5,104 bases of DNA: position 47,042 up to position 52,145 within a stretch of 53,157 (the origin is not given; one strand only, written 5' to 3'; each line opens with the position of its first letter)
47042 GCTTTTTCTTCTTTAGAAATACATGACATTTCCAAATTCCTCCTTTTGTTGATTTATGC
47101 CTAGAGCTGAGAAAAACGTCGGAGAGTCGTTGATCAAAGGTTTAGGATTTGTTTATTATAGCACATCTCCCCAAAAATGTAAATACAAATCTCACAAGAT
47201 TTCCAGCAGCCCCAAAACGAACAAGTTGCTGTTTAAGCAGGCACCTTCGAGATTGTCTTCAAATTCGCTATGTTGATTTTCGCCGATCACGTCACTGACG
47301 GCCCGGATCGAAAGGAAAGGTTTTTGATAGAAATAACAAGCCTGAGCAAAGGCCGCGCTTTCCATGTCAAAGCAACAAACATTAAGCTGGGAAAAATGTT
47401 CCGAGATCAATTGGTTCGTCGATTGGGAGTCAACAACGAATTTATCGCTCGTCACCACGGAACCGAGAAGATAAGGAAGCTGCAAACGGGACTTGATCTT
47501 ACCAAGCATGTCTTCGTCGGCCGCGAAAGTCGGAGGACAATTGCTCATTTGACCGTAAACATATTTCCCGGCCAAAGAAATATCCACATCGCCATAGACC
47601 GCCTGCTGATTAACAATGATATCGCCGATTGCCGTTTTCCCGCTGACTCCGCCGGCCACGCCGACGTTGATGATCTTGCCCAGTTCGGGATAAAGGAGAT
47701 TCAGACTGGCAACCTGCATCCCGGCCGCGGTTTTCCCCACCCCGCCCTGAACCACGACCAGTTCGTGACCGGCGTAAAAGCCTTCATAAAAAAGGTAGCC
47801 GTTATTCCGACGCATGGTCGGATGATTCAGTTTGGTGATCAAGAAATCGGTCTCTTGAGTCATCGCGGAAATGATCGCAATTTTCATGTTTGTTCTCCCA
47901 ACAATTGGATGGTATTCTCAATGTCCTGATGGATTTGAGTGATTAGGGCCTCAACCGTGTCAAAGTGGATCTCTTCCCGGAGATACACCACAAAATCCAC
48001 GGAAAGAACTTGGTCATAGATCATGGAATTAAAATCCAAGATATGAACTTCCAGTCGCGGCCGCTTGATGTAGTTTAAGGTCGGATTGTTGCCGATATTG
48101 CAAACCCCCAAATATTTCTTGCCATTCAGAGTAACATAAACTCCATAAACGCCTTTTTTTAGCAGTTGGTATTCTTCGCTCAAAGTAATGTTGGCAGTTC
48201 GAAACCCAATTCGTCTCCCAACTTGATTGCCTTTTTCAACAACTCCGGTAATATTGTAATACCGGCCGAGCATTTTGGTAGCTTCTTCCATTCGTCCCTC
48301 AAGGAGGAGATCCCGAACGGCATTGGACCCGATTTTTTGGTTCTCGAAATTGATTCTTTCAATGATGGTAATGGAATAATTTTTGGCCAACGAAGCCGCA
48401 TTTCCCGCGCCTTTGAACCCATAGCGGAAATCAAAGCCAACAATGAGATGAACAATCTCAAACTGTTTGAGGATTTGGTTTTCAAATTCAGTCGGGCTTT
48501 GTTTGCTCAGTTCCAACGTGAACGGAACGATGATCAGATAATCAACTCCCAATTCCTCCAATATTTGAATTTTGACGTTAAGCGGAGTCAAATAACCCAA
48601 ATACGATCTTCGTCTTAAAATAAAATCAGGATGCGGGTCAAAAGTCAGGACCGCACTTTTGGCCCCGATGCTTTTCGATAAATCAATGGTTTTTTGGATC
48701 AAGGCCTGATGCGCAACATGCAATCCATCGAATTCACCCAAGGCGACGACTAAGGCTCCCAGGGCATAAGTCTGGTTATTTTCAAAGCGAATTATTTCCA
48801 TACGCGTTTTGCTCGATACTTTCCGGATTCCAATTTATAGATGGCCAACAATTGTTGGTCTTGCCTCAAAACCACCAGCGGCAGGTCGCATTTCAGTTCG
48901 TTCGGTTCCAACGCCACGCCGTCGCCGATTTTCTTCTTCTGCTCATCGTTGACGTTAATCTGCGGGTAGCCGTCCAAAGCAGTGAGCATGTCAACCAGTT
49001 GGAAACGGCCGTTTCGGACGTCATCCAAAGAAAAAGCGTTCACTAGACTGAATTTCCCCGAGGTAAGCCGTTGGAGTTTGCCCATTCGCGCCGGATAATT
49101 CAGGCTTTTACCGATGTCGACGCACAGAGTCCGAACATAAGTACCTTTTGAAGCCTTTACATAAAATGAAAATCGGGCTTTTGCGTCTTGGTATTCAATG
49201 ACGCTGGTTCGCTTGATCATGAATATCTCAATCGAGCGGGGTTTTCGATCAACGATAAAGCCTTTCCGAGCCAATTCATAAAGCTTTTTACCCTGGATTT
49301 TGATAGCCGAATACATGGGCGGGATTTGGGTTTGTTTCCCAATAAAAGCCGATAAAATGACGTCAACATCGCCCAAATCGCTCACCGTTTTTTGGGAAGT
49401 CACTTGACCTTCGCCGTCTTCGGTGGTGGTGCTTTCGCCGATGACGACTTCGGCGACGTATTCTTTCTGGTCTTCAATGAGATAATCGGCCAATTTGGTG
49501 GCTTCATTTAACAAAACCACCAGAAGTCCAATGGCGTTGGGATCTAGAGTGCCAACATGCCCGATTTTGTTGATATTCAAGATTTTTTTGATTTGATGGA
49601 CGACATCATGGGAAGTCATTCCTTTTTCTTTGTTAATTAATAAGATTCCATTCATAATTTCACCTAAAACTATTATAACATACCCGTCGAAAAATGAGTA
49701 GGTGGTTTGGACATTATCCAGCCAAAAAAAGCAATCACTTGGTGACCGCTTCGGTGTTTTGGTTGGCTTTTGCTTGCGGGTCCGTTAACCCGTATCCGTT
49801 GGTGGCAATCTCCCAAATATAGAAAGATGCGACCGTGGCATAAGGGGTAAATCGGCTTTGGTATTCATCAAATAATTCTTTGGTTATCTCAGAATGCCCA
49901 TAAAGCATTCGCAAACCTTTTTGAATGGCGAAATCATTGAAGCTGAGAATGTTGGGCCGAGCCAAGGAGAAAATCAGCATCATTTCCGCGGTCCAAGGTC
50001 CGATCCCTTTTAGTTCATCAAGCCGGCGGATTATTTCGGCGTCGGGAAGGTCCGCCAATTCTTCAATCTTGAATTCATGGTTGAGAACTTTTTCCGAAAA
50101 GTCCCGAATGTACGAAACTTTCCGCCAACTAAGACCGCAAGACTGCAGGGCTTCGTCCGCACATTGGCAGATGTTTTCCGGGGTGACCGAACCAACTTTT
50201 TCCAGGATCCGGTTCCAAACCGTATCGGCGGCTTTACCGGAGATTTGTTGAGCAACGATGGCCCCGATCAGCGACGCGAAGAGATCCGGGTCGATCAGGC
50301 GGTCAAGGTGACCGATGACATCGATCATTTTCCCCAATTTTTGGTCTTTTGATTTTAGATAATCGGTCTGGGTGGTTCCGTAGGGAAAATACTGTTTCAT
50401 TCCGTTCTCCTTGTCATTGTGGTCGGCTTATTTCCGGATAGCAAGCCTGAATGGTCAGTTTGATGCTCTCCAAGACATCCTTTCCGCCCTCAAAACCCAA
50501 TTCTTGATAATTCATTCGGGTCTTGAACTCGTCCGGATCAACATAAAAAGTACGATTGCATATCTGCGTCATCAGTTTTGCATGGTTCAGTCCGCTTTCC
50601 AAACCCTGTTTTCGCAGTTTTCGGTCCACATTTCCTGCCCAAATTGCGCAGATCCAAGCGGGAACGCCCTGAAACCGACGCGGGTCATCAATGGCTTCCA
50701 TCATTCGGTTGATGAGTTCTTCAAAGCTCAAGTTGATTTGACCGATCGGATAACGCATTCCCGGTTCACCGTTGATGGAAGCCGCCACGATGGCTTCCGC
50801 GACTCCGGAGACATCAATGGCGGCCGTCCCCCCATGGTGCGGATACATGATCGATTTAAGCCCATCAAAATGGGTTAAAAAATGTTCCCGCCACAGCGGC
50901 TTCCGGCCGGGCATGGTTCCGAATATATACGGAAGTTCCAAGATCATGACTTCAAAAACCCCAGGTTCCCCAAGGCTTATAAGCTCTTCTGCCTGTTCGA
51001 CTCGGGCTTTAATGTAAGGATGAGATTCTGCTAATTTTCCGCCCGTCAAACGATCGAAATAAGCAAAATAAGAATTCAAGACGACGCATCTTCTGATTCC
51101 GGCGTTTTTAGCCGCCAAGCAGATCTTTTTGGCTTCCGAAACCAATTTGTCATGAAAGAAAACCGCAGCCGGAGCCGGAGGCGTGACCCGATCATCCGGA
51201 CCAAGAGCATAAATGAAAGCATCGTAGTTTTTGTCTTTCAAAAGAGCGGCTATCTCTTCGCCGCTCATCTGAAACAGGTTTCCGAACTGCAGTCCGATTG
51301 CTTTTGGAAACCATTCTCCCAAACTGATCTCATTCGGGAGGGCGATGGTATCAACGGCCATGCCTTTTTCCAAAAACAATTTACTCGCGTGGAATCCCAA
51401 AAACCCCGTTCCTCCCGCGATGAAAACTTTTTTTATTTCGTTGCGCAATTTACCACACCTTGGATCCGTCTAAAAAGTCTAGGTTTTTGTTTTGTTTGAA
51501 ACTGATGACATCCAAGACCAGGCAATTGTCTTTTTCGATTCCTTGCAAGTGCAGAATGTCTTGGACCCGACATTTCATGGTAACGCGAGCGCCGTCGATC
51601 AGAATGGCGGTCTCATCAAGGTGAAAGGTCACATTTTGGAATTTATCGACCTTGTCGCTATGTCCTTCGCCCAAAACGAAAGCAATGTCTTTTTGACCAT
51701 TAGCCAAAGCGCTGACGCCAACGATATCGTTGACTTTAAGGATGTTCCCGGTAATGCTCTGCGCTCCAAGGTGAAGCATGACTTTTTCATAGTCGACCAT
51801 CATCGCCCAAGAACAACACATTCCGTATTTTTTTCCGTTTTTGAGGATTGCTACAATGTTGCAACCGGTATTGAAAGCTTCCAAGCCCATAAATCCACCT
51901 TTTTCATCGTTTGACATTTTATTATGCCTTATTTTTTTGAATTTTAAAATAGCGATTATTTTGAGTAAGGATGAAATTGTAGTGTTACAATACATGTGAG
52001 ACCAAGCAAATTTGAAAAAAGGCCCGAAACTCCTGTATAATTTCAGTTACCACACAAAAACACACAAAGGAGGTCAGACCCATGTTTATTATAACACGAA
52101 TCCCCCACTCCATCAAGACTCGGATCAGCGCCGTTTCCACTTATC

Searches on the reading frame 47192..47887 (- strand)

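Call 63: search_protein_families(library=pfam, proteins=[window:47192-47887:-], max_evalue=0.00001)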
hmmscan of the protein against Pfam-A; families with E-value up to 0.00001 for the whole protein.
window:47192-47887:- (231 aa): 1 family
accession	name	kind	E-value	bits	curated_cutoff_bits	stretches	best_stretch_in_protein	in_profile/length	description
PF01048.26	PNP_UDP_1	-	8e-38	130.6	25.1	1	2-228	1-232/233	Phosphorylase superfamily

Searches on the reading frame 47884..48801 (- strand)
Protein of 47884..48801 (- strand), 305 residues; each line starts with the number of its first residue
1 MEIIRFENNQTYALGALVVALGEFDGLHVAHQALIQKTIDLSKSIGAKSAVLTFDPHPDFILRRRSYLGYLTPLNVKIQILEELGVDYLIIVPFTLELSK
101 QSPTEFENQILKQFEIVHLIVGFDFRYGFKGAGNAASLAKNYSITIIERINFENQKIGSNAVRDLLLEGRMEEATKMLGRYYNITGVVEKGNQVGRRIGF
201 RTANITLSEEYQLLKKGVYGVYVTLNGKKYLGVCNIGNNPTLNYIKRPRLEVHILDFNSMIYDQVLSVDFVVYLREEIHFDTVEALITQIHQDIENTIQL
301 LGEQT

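Call 63: search_protein_families(library=pfam, proteins=[window:47884-48801:-], max_evalue=0.00001)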
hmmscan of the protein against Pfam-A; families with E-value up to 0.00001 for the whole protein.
window:47884-48801:- (305 aa): 2 families
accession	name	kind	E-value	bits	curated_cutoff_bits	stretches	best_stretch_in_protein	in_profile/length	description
PF01687.23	Flavokinase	-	1.1e-38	132.7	19.6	1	178-300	1-123/124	Riboflavin kinase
PF06574.18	FAD_syn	-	1.4e-37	129.4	27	1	17-160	8-157/158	FAD synthetase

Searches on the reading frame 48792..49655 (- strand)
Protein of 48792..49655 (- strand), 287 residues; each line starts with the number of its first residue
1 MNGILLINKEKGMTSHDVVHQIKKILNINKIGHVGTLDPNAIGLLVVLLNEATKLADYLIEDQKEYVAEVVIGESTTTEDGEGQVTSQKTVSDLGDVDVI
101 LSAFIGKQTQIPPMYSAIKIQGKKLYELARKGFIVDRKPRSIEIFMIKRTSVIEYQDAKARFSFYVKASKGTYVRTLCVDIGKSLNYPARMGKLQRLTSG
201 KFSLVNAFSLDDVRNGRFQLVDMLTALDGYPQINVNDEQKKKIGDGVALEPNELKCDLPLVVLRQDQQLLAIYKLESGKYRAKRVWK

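Call 63: search_protein_families(library=pfam, proteins=[window:48792-49655:-], max_evalue=0.00001)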
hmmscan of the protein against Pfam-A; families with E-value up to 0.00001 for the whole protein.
window:48792-49655:- (287 aa): 2 families
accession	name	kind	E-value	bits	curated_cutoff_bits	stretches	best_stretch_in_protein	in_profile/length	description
PF01509.24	TruB_N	-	3.2e-48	164.3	27.3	1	23-174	1-149/149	TruB family pseudouridylate synthase (N terminal domain)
PF16198.10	TruB_C_2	-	9.5e-08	32.5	29.3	1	175-215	1-41/66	tRNA pseudouridylate synthase B C-terminal domain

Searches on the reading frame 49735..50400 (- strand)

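Call 80: search_protein_families(library=pfam, proteins=[window:49735-50400:-], max_evalue=0.001)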
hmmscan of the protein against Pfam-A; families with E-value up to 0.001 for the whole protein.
window:49735-50400:- (221 aa): 1 family
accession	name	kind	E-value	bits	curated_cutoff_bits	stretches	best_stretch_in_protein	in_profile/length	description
PF00730.31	HhH-GPD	-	3.8e-16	59.8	26.2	1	45-177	1-98/108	HhH-GPD superfamily base excision DNA repair protein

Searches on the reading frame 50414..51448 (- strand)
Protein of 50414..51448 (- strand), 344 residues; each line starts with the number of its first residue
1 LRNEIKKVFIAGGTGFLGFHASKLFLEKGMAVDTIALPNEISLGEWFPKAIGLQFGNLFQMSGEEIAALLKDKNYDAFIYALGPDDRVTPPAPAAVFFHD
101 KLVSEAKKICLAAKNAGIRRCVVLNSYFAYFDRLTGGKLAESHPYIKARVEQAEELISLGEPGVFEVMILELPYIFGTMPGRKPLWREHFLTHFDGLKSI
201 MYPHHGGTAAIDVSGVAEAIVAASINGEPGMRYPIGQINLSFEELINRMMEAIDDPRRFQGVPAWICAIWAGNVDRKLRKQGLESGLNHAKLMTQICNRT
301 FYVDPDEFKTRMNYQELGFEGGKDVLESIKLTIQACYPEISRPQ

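Call 63: search_protein_families(library=pfam, proteins=[window:50414-51448:-], max_evalue=0.00001)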
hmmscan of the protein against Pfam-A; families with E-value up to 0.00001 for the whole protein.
window:50414-51448:- (344 aa): 0 families

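Call 80: search_protein_families(library=pfam, proteins=[window:50414-51448:-], max_evalue=0.001)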
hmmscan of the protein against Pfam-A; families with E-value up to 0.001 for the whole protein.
window:50414-51448:- (344 aa): 2 families
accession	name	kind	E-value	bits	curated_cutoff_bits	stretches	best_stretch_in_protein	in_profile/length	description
PF01370.27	Epimerase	-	0.00012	22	20.9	1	8-182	1-177/240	NAD dependent epimerase/dehydratase family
PF13460.12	NAD_binding_10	-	0.00013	22.4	27.2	1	12-155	1-130/184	NAD(P)H-binding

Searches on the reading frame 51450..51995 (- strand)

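Call 80: search_protein_families(library=pfam, proteins=[window:51450-51995:-], max_evalue=0.001)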
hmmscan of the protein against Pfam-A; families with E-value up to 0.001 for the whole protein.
window:51450-51995:- (181 aa): 1 family
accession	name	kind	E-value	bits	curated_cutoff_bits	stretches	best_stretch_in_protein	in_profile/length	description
PF01613.24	Flavin_Reduct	-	9.3e-10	39.3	27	1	40-171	3-136/153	Flavin reductase like domain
